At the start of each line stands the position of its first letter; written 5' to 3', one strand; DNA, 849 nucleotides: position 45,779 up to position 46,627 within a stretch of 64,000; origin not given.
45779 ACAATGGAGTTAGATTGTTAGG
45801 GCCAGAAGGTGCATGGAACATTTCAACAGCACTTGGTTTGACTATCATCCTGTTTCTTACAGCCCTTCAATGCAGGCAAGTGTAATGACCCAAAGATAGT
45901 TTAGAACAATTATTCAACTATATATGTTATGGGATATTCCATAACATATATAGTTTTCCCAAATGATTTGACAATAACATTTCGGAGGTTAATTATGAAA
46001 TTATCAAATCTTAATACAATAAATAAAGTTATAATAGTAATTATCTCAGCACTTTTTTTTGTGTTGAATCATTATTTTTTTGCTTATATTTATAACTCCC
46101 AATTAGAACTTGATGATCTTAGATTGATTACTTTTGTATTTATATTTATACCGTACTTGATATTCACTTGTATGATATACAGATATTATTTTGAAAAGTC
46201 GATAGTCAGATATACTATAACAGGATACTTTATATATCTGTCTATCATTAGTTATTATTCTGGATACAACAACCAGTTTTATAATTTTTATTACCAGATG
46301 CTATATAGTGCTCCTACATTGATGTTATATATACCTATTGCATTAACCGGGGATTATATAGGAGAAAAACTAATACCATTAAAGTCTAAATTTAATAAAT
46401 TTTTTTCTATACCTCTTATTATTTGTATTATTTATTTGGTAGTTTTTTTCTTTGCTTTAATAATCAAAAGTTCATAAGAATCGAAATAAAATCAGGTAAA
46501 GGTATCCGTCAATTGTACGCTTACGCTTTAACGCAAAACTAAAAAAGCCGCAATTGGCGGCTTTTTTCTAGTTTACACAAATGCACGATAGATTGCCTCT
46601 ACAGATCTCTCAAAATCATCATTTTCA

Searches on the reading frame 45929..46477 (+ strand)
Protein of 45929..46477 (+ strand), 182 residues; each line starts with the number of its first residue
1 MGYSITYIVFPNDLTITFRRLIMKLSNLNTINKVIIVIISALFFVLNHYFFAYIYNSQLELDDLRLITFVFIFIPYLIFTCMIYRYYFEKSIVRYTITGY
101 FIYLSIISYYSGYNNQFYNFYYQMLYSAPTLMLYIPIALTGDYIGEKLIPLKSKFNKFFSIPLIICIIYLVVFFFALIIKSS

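Call 4: search_protein_families(library=pfam, proteins=[window:45929-46477:+], max_evalue=1)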
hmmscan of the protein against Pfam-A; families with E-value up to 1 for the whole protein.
window:45929-46477:+ (182 aa): 0 families

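Call 6: search_protein_families(library=ncbifam, proteins=[window:45929-46477:+], max_evalue=1)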
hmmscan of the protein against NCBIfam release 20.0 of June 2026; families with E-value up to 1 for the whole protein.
window:45929-46477:+ (182 aa): 0 families

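Call 14: search_protein_families(library=phrogs, proteins=[window:45929-46477:+], max_evalue=1)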
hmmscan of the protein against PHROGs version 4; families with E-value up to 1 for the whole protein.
window:45929-46477:+ (182 aa): 0 families

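Call 35: find_homologous_proteins(query=window:45995-46477:+, max_evalue=0.01)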
Query window:45995-46477:+ (160 aa): 1 proteins with E <= 0.01 among 84 candidates.
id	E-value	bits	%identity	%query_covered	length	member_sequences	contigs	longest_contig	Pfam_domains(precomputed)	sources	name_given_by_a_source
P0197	1.2e-91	323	100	100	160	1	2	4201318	-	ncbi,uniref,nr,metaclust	ncbi:hypothetical protein CACET_c07100 [Clostridium aceticum]|uniref:Uncharacterized protein n=1 Tax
